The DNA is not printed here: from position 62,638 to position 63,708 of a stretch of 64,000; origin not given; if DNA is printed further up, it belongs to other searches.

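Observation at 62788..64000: Start of a YqeC/FdhD molybdenum-hydroxylase cofactor-maturation cluster running off the window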

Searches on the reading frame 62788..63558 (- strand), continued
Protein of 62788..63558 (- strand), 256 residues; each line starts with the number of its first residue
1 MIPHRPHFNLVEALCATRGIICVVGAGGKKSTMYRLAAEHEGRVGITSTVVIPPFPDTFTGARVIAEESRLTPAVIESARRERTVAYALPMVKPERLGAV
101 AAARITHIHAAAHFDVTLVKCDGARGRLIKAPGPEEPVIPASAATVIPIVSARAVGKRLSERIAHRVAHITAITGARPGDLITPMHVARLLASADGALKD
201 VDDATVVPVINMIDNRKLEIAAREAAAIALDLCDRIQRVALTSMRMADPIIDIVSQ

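Call 69: search_protein_families(library=ncbifam, proteins=[P0229, P0230, P0233, P0237, P0240, P0246, P0249, P0258, P0260, P0267], max_evalue=0.00001)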
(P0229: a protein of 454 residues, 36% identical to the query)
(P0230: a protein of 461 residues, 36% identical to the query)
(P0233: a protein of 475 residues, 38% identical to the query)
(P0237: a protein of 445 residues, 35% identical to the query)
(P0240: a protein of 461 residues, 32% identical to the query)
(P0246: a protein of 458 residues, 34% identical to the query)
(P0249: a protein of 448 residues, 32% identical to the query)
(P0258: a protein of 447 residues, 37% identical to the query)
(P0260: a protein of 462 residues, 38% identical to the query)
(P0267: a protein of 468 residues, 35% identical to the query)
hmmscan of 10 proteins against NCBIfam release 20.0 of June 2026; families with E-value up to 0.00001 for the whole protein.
P0229 (454 aa): 22 families
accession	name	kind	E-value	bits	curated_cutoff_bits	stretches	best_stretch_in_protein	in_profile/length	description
TIGR03172.2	TIGR03172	equivalog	4.1e-58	196.6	73.05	1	14-228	1-207/209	selenium cofactor biosynthesis protein YqeC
TIGR03310.1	matur_MocA_YgfJ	equivalog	6.1e-48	163.3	186.45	1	255-440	1-187/188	molybdenum cofactor cytidylyltransferase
NF045665.1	NTPtran_DVU1551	equivalog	1.1e-33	116.8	315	1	255-445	2-193/359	DVU_1551 family NTP transferase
TIGR03202.1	pucB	equivalog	9.5e-27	94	235.05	1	255-438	2-192/192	xanthine dehydrogenase accessory protein PucB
NF045782.1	NicBOxredNboR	equivalog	1.3e-22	80.5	260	1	253-437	8-201/206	nicotine blue oxidoreductase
NF010932.0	PRK14352.1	equivalog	8.4e-12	44.5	611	1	253-375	6-133/488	bifunctional UDP-N-acetylglucosamine diphosphorylase/glucosamine-1-phosphate N-acetyltransferase GlmU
TIGR01173.1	glmU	equivalog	2.9e-11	42.9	366.85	1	255-369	2-118/452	bifunctional UDP-N-acetylglucosamine diphosphorylase/glucosamine-1-phosphate N-acetyltransferase GlmU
NF010938.0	PRK14358.1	equivalog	3.6e-11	42.3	500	1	252-377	6-133/481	bifunctional N-acetylglucosamine-1-phosphate uridyltransferase/glucosamine-1-phosphate acetyltransferase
NF053639.1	Mfer334_fam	equivalog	1.1e-10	41.7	260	1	270-370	26-128/209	pseudomurein biosynthesis protein PmurB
NF010935.0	PRK14355.1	equivalog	5.3e-10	38.5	718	1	253-377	3-129/459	bifunctional UDP-N-acetylglucosamine diphosphorylase/glucosamine-1-phosphate N-acetyltransferase GlmU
NF010933.0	PRK14353.1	equivalog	5.3e-10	38.5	505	1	252-377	4-133/453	bifunctional UDP-N-acetylglucosamine diphosphorylase/glucosamine-1-phosphate N-acetyltransferase GlmU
NF001457.0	PRK00317.1-3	equivalog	1.2e-09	38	164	1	255-388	3-133/200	molybdenum cofactor guanylyltransferase MobA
TIGR00453.1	ispD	equivalog_domain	3.7e-09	36.3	181.3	1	255-378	1-127/219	2-C-methyl-D-erythritol 4-phosphate cytidylyltransferase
NF002741.0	PRK02726.1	equivalog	4.2e-09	36.3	179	1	253-441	7-194/200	molybdenum cofactor guanylyltransferase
NF010934.1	PRK14354.1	equivalog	7.2e-09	34.7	450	1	256-369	2-116/447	bifunctional UDP-N-acetylglucosamine diphosphorylase/glucosamine-1-phosphate N-acetyltransferase GlmU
TIGR02665.1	molyb_mobA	equivalog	1.2e-06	28.7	151.85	1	255-402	2-148/186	molybdenum cofactor guanylyltransferase MobA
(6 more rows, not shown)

P0230 (461 aa): 19 families
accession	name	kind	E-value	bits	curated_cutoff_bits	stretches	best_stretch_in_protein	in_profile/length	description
TIGR03172.2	TIGR03172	equivalog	1e-56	192.1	73.05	1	15-227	1-206/209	selenium cofactor biosynthesis protein YqeC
TIGR03310.1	matur_MocA_YgfJ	equivalog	6.9e-47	159.8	186.45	1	256-447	2-187/188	molybdenum cofactor cytidylyltransferase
TIGR03202.1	pucB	equivalog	2.1e-30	105.9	235.05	1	255-445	2-192/192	xanthine dehydrogenase accessory protein PucB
NF045665.1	NTPtran_DVU1551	equivalog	1e-28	100.4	315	1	254-455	1-196/359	DVU_1551 family NTP transferase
NF045782.1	NicBOxredNboR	equivalog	1.8e-20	73.5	260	1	252-445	7-202/206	nicotine blue oxidoreductase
NF010932.0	PRK14352.1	equivalog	2.7e-11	42.8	611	1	252-382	5-133/488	bifunctional UDP-N-acetylglucosamine diphosphorylase/glucosamine-1-phosphate N-acetyltransferase GlmU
TIGR01173.1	glmU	equivalog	5.4e-11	42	366.85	1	255-383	2-125/452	bifunctional UDP-N-acetylglucosamine diphosphorylase/glucosamine-1-phosphate N-acetyltransferase GlmU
NF010936.0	PRK14356.1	equivalog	1.7e-10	40.5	666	1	252-376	4-124/456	bifunctional UDP-N-acetylglucosamine diphosphorylase/glucosamine-1-phosphate N-acetyltransferase GlmU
NF010933.0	PRK14353.1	equivalog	1.7e-10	40.1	505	1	252-384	4-133/453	bifunctional UDP-N-acetylglucosamine diphosphorylase/glucosamine-1-phosphate N-acetyltransferase GlmU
NF001457.0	PRK00317.1-3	equivalog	1.9e-10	40.5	164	1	255-393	3-132/200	molybdenum cofactor guanylyltransferase MobA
TIGR02665.1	molyb_mobA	equivalog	2.1e-10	40.9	151.85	1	255-409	2-148/186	molybdenum cofactor guanylyltransferase MobA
NF053639.1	Mfer334_fam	equivalog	2.1e-09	37.6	260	1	271-373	27-124/209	pseudomurein biosynthesis protein PmurB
TIGR00453.1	ispD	equivalog_domain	2.9e-09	36.7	181.3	1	256-381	2-124/219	2-C-methyl-D-erythritol 4-phosphate cytidylyltransferase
NF001855.0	PRK00576.1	equivalog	2.3e-08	33.9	205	1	253-385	6-129/197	molybdenum cofactor guanylyltransferase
NF010934.1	PRK14354.1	equivalog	3.5e-08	32.4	450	1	256-379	2-119/447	bifunctional UDP-N-acetylglucosamine diphosphorylase/glucosamine-1-phosphate N-acetyltransferase GlmU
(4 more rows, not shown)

P0233 (475 aa): 24 families
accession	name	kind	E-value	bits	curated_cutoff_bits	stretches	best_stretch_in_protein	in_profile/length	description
TIGR03172.2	TIGR03172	equivalog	1.5e-58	198.1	73.05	1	14-228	1-206/209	selenium cofactor biosynthesis protein YqeC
TIGR03310.1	matur_MocA_YgfJ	equivalog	8.9e-54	182.3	186.45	1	280-463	1-186/188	molybdenum cofactor cytidylyltransferase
NF045665.1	NTPtran_DVU1551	equivalog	1.4e-38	132.8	315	1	280-469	2-193/359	DVU_1551 family NTP transferase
TIGR03202.1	pucB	equivalog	4.3e-30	104.9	235.05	1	281-462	3-192/192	xanthine dehydrogenase accessory protein PucB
NF045782.1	NicBOxredNboR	equivalog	1e-29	103.7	260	1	277-464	7-204/206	nicotine blue oxidoreductase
TIGR02665.1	molyb_mobA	equivalog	5.6e-14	52.6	151.85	1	280-456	2-179/186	molybdenum cofactor guanylyltransferase MobA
NF010935.0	PRK14355.1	equivalog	4.2e-13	48.7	718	1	278-403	3-130/459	bifunctional UDP-N-acetylglucosamine diphosphorylase/glucosamine-1-phosphate N-acetyltransferase GlmU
NF001855.0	PRK00576.1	equivalog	7.2e-13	48.6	205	1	279-465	7-192/197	molybdenum cofactor guanylyltransferase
TIGR01173.1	glmU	equivalog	1.6e-12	47.1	366.85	1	280-400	2-123/452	bifunctional UDP-N-acetylglucosamine diphosphorylase/glucosamine-1-phosphate N-acetyltransferase GlmU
NF053639.1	Mfer334_fam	equivalog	6.2e-12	45.8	260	1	295-394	26-126/209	pseudomurein biosynthesis protein PmurB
NF010933.0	PRK14353.1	equivalog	1.1e-11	44.1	505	1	277-403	4-133/453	bifunctional UDP-N-acetylglucosamine diphosphorylase/glucosamine-1-phosphate N-acetyltransferase GlmU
NF010932.0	PRK14352.1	equivalog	1.3e-11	43.9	611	1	277-401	5-133/488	bifunctional UDP-N-acetylglucosamine diphosphorylase/glucosamine-1-phosphate N-acetyltransferase GlmU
NF010934.1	PRK14354.1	equivalog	2e-11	43.1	450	1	281-399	2-120/447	bifunctional UDP-N-acetylglucosamine diphosphorylase/glucosamine-1-phosphate N-acetyltransferase GlmU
TIGR00453.1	ispD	equivalog_domain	2.5e-11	43.5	181.3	1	280-402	1-125/219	2-C-methyl-D-erythritol 4-phosphate cytidylyltransferase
NF002741.0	PRK02726.1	equivalog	8.1e-11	41.9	179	1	277-465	6-194/200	molybdenum cofactor guanylyltransferase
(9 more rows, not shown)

P0237 (445 aa): 25 families
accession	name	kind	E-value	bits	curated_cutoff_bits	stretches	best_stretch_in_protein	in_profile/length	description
TIGR03310.1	matur_MocA_YgfJ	equivalog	2.8e-53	180.7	186.45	1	253-439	1-187/188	molybdenum cofactor cytidylyltransferase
TIGR03172.2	TIGR03172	equivalog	9.4e-51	172.6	73.05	1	14-228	1-206/209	selenium cofactor biosynthesis protein YqeC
NF045665.1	NTPtran_DVU1551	equivalog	7.5e-38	130.5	315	1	253-441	2-190/359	DVU_1551 family NTP transferase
TIGR03202.1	pucB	equivalog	1.1e-31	110.1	235.05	1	254-437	3-192/192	xanthine dehydrogenase accessory protein PucB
NF045782.1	NicBOxredNboR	equivalog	2.1e-22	79.8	260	1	251-438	8-203/206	nicotine blue oxidoreductase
NF002741.0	PRK02726.1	equivalog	1.5e-13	50.8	179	1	250-440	6-194/200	molybdenum cofactor guanylyltransferase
TIGR02665.1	molyb_mobA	equivalog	2.4e-12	47.3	151.85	1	253-436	2-184/186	molybdenum cofactor guanylyltransferase MobA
NF001457.0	PRK00317.1-3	equivalog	7.6e-12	45.1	164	1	253-369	3-115/200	molybdenum cofactor guanylyltransferase MobA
NF053639.1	Mfer334_fam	equivalog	1.8e-11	44.3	260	1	269-367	27-126/209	pseudomurein biosynthesis protein PmurB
TIGR01173.1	glmU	equivalog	2.7e-10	39.7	366.85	1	253-366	2-116/452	bifunctional UDP-N-acetylglucosamine diphosphorylase/glucosamine-1-phosphate N-acetyltransferase GlmU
TIGR00453.1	ispD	equivalog_domain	4.8e-10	39.3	181.3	1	253-369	1-119/219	2-C-methyl-D-erythritol 4-phosphate cytidylyltransferase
NF010932.0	PRK14352.1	equivalog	1.5e-09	37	611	1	250-369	5-128/488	bifunctional UDP-N-acetylglucosamine diphosphorylase/glucosamine-1-phosphate N-acetyltransferase GlmU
NF010936.0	PRK14356.1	equivalog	1.8e-09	37.1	666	1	252-368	6-124/456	bifunctional UDP-N-acetylglucosamine diphosphorylase/glucosamine-1-phosphate N-acetyltransferase GlmU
NF001855.0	PRK00576.1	equivalog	1.9e-08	34.2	205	1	251-382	6-133/197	molybdenum cofactor guanylyltransferase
NF010933.0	PRK14353.1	equivalog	2.4e-08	33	505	1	249-379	3-135/453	bifunctional UDP-N-acetylglucosamine diphosphorylase/glucosamine-1-phosphate N-acetyltransferase GlmU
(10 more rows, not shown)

P0240 (461 aa): 28 families (the best 25 are shown)
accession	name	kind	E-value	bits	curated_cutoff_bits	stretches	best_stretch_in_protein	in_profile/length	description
TIGR03172.2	TIGR03172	equivalog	9.2e-55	185.7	73.05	1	18-224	2-200/209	selenium cofactor biosynthesis protein YqeC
TIGR03310.1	matur_MocA_YgfJ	equivalog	1.2e-44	152.5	186.45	1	261-451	1-186/188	molybdenum cofactor cytidylyltransferase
NF045665.1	NTPtran_DVU1551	equivalog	5.1e-34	117.9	315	1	261-456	2-192/359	DVU_1551 family NTP transferase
TIGR03202.1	pucB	equivalog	4.3e-25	88.5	235.05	1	261-449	2-191/192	xanthine dehydrogenase accessory protein PucB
NF045782.1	NicBOxredNboR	equivalog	6.4e-21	75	260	1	259-451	8-203/206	nicotine blue oxidoreductase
NF053639.1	Mfer334_fam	equivalog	4.1e-15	56.2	260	1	261-379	1-125/209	pseudomurein biosynthesis protein PmurB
NF010933.0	PRK14353.1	equivalog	1.2e-14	53.8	505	1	260-382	6-126/453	bifunctional UDP-N-acetylglucosamine diphosphorylase/glucosamine-1-phosphate N-acetyltransferase GlmU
TIGR01173.1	glmU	equivalog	5.4e-14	51.9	366.85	1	261-379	2-116/452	bifunctional UDP-N-acetylglucosamine diphosphorylase/glucosamine-1-phosphate N-acetyltransferase GlmU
NF010932.0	PRK14352.1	equivalog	5.8e-14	51.6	611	1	261-381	8-127/488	bifunctional UDP-N-acetylglucosamine diphosphorylase/glucosamine-1-phosphate N-acetyltransferase GlmU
NF010935.0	PRK14355.1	equivalog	1.4e-13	50.3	718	1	260-387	4-128/459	bifunctional UDP-N-acetylglucosamine diphosphorylase/glucosamine-1-phosphate N-acetyltransferase GlmU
TIGR00453.1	ispD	equivalog_domain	4.9e-13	49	181.3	1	261-388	1-126/219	2-C-methyl-D-erythritol 4-phosphate cytidylyltransferase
NF041313.1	UDPGP_AglF_Halo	equivalog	2.1e-12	47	400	1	261-369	2-110/234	UTP--glucose-1-phosphate uridylyltransferase AglF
NF010934.1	PRK14354.1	equivalog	2.4e-12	46.1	450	1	262-411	2-144/447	bifunctional UDP-N-acetylglucosamine diphosphorylase/glucosamine-1-phosphate N-acetyltransferase GlmU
NF010936.0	PRK14356.1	equivalog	7.2e-12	45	666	1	261-444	7-181/456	bifunctional UDP-N-acetylglucosamine diphosphorylase/glucosamine-1-phosphate N-acetyltransferase GlmU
NF041135.1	IPPtranDIPPsyn_Thcocales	equivalog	1.2e-11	44.3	580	1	261-367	2-104/419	bifunctional L-myo-inositol-1-phosphate cytidylyltransferase/CDP-L-myo-inositol myo-inositolphosphotransferase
TIGR02665.1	molyb_mobA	equivalog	1.1e-07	32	151.85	1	261-429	2-165/186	molybdenum cofactor guanylyltransferase MobA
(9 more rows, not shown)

P0246 (458 aa): 27 families (the best 25 are shown)
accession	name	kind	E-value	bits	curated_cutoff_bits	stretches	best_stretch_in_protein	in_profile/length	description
TIGR03310.1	matur_MocA_YgfJ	equivalog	2.5e-60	203.7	186.45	1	259-447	1-188/188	molybdenum cofactor cytidylyltransferase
TIGR03172.2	TIGR03172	equivalog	1.5e-55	188.2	73.05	1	14-228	1-207/209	selenium cofactor biosynthesis protein YqeC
NF045665.1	NTPtran_DVU1551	equivalog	5.9e-41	140.7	315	1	259-452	2-194/359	DVU_1551 family NTP transferase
TIGR03202.1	pucB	equivalog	1.3e-34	119.6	235.05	1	259-444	2-192/192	xanthine dehydrogenase accessory protein PucB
NF045782.1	NicBOxredNboR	equivalog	8.3e-23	81.1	260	1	254-447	5-205/206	nicotine blue oxidoreductase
NF053639.1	Mfer334_fam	equivalog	1.9e-19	70.4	260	1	259-379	1-131/209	pseudomurein biosynthesis protein PmurB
TIGR01173.1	glmU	equivalog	4e-15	55.6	366.85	1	259-379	2-122/452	bifunctional UDP-N-acetylglucosamine diphosphorylase/glucosamine-1-phosphate N-acetyltransferase GlmU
NF010933.0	PRK14353.1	equivalog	1e-14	54.1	505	1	258-380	6-130/453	bifunctional UDP-N-acetylglucosamine diphosphorylase/glucosamine-1-phosphate N-acetyltransferase GlmU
NF010934.1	PRK14354.1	equivalog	3.4e-14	52.2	450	1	260-379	2-120/447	bifunctional UDP-N-acetylglucosamine diphosphorylase/glucosamine-1-phosphate N-acetyltransferase GlmU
NF010940.0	PRK14360.1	equivalog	2.2e-13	49.6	602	1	259-380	3-125/452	bifunctional UDP-N-acetylglucosamine diphosphorylase/glucosamine-1-phosphate N-acetyltransferase GlmU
NF001457.0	PRK00317.1-3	equivalog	6.3e-13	48.7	164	1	259-389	3-128/200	molybdenum cofactor guanylyltransferase MobA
TIGR00453.1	ispD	equivalog_domain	1.4e-12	47.6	181.3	1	259-382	1-126/219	2-C-methyl-D-erythritol 4-phosphate cytidylyltransferase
NF010932.0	PRK14352.1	equivalog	3.3e-12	45.8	611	1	258-379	7-131/488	bifunctional UDP-N-acetylglucosamine diphosphorylase/glucosamine-1-phosphate N-acetyltransferase GlmU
NF010935.0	PRK14355.1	equivalog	6.4e-11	41.5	718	1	258-381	4-128/459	bifunctional UDP-N-acetylglucosamine diphosphorylase/glucosamine-1-phosphate N-acetyltransferase GlmU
TIGR02665.1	molyb_mobA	equivalog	1e-10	42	151.85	1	259-406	2-146/186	molybdenum cofactor guanylyltransferase MobA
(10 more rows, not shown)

P0249 (448 aa): 18 families
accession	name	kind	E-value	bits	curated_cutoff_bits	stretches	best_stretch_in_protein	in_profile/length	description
TIGR03172.2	TIGR03172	equivalog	5e-59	199.6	73.05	1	15-232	1-208/209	selenium cofactor biosynthesis protein YqeC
TIGR03310.1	matur_MocA_YgfJ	equivalog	1.3e-48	165.5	186.45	1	259-443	2-186/188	molybdenum cofactor cytidylyltransferase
NF045665.1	NTPtran_DVU1551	equivalog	1.3e-36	126.4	315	1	258-444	2-188/359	DVU_1551 family NTP transferase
TIGR03202.1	pucB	equivalog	3.1e-29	102.1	235.05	1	258-442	2-192/192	xanthine dehydrogenase accessory protein PucB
NF045782.1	NicBOxredNboR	equivalog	3.9e-25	88.7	260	1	256-442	8-202/206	nicotine blue oxidoreductase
NF010932.0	PRK14352.1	equivalog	2.4e-12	46.3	611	1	256-382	6-135/488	bifunctional UDP-N-acetylglucosamine diphosphorylase/glucosamine-1-phosphate N-acetyltransferase GlmU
NF010940.0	PRK14360.1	equivalog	1.2e-11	43.8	602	1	259-380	4-126/452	bifunctional UDP-N-acetylglucosamine diphosphorylase/glucosamine-1-phosphate N-acetyltransferase GlmU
TIGR01173.1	glmU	equivalog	1.3e-11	44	366.85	1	258-378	2-122/452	bifunctional UDP-N-acetylglucosamine diphosphorylase/glucosamine-1-phosphate N-acetyltransferase GlmU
NF010935.0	PRK14355.1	equivalog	6.3e-11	41.6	718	1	257-382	4-130/459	bifunctional UDP-N-acetylglucosamine diphosphorylase/glucosamine-1-phosphate N-acetyltransferase GlmU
NF010933.0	PRK14353.1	equivalog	2.2e-10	39.8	505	1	257-386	6-136/453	bifunctional UDP-N-acetylglucosamine diphosphorylase/glucosamine-1-phosphate N-acetyltransferase GlmU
NF010934.1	PRK14354.1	equivalog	1.6e-09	36.8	450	1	259-378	2-120/447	bifunctional UDP-N-acetylglucosamine diphosphorylase/glucosamine-1-phosphate N-acetyltransferase GlmU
NF010938.0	PRK14358.1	equivalog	4.7e-09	35.3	500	1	259-378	10-129/481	bifunctional N-acetylglucosamine-1-phosphate uridyltransferase/glucosamine-1-phosphate acetyltransferase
NF053639.1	Mfer334_fam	equivalog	1.3e-08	35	260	1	273-374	26-127/209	pseudomurein biosynthesis protein PmurB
TIGR00453.1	ispD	equivalog_domain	2.4e-08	33.7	181.3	1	259-376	2-120/219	2-C-methyl-D-erythritol 4-phosphate cytidylyltransferase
NF001457.0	PRK00317.1-3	equivalog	8.2e-08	32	164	1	258-389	3-129/200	molybdenum cofactor guanylyltransferase MobA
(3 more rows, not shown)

P0258 (447 aa): 22 families
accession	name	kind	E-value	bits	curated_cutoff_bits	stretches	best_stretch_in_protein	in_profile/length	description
TIGR03172.2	TIGR03172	equivalog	4.4e-60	203.1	73.05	1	15-230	2-207/209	selenium cofactor biosynthesis protein YqeC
TIGR03310.1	matur_MocA_YgfJ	equivalog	5e-47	160.3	186.45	1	259-443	2-184/188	molybdenum cofactor cytidylyltransferase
NF045665.1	NTPtran_DVU1551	equivalog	9.4e-30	103.8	315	1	257-444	1-186/359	DVU_1551 family NTP transferase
NF045782.1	NicBOxredNboR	equivalog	3.2e-27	95.6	260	1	255-444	7-202/206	nicotine blue oxidoreductase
TIGR03202.1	pucB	equivalog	2.5e-26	92.6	235.05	1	258-443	2-191/192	xanthine dehydrogenase accessory protein PucB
NF010932.0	PRK14352.1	equivalog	9.6e-15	54.2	611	1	254-383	4-135/488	bifunctional UDP-N-acetylglucosamine diphosphorylase/glucosamine-1-phosphate N-acetyltransferase GlmU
TIGR01173.1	glmU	equivalog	1.1e-11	44.2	366.85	1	258-377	2-120/452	bifunctional UDP-N-acetylglucosamine diphosphorylase/glucosamine-1-phosphate N-acetyltransferase GlmU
NF010933.0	PRK14353.1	equivalog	1.6e-11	43.5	505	1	255-378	4-128/453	bifunctional UDP-N-acetylglucosamine diphosphorylase/glucosamine-1-phosphate N-acetyltransferase GlmU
NF010935.0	PRK14355.1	equivalog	4.3e-11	42.1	718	1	255-385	2-132/459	bifunctional UDP-N-acetylglucosamine diphosphorylase/glucosamine-1-phosphate N-acetyltransferase GlmU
NF053639.1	Mfer334_fam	equivalog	6.5e-11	42.5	260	1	280-374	33-126/209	pseudomurein biosynthesis protein PmurB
TIGR02665.1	molyb_mobA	equivalog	1e-10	42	151.85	1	258-405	2-145/186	molybdenum cofactor guanylyltransferase MobA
NF010936.0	PRK14356.1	equivalog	3.7e-09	36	666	1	255-376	4-125/456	bifunctional UDP-N-acetylglucosamine diphosphorylase/glucosamine-1-phosphate N-acetyltransferase GlmU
NF010934.1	PRK14354.1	equivalog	5.9e-09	35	450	1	259-377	2-118/447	bifunctional UDP-N-acetylglucosamine diphosphorylase/glucosamine-1-phosphate N-acetyltransferase GlmU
NF002741.0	PRK02726.1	equivalog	8.2e-09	35.4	179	1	255-373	6-117/200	molybdenum cofactor guanylyltransferase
TIGR00453.1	ispD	equivalog_domain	1.3e-08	34.6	181.3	1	259-377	2-120/219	2-C-methyl-D-erythritol 4-phosphate cytidylyltransferase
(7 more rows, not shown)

P0260 (462 aa): 19 families
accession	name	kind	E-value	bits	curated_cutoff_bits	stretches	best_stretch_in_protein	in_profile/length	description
TIGR03172.2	TIGR03172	equivalog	5.5e-52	176.6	73.05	1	14-229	1-203/209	selenium cofactor biosynthesis protein YqeC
TIGR03310.1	matur_MocA_YgfJ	equivalog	1.9e-49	168.2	186.45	1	261-453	2-187/188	molybdenum cofactor cytidylyltransferase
NF045665.1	NTPtran_DVU1551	equivalog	4.5e-43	147.6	315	1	259-459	1-194/359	DVU_1551 family NTP transferase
TIGR03202.1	pucB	equivalog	7.7e-34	117.1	235.05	1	260-451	2-192/192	xanthine dehydrogenase accessory protein PucB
NF045782.1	NicBOxredNboR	equivalog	8.7e-21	74.5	260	1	257-451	7-202/206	nicotine blue oxidoreductase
NF002741.0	PRK02726.1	equivalog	9.5e-12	45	179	1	255-455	4-195/200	molybdenum cofactor guanylyltransferase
NF010932.0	PRK14352.1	equivalog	1.2e-11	44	611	1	257-389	5-132/488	bifunctional UDP-N-acetylglucosamine diphosphorylase/glucosamine-1-phosphate N-acetyltransferase GlmU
NF053639.1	Mfer334_fam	equivalog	6e-11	42.6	260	1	276-388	27-131/209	pseudomurein biosynthesis protein PmurB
TIGR01173.1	glmU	equivalog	1.1e-09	37.7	366.85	1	260-397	2-131/452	bifunctional UDP-N-acetylglucosamine diphosphorylase/glucosamine-1-phosphate N-acetyltransferase GlmU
NF001457.0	PRK00317.1-3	equivalog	1.2e-09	37.9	164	1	260-401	3-131/200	molybdenum cofactor guanylyltransferase MobA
NF010935.0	PRK14355.1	equivalog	1.8e-09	36.8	718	1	257-391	2-129/459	bifunctional UDP-N-acetylglucosamine diphosphorylase/glucosamine-1-phosphate N-acetyltransferase GlmU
NF010936.0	PRK14356.1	equivalog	1.9e-08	33.7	666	1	258-387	5-127/456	bifunctional UDP-N-acetylglucosamine diphosphorylase/glucosamine-1-phosphate N-acetyltransferase GlmU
NF010933.0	PRK14353.1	equivalog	7.8e-08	31.3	505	1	258-387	5-128/453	bifunctional UDP-N-acetylglucosamine diphosphorylase/glucosamine-1-phosphate N-acetyltransferase GlmU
TIGR00453.1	ispD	equivalog_domain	1.2e-07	31.5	181.3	1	261-389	2-124/219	2-C-methyl-D-erythritol 4-phosphate cytidylyltransferase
TIGR02665.1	molyb_mobA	equivalog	7e-07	29.4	151.85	1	260-413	2-144/186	molybdenum cofactor guanylyltransferase MobA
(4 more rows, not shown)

P0267 (468 aa): 1 family
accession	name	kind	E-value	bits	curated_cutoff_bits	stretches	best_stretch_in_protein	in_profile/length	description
TIGR03172.2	TIGR03172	equivalog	4.3e-52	177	73.05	1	222-437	1-207/209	selenium cofactor biosynthesis protein YqeC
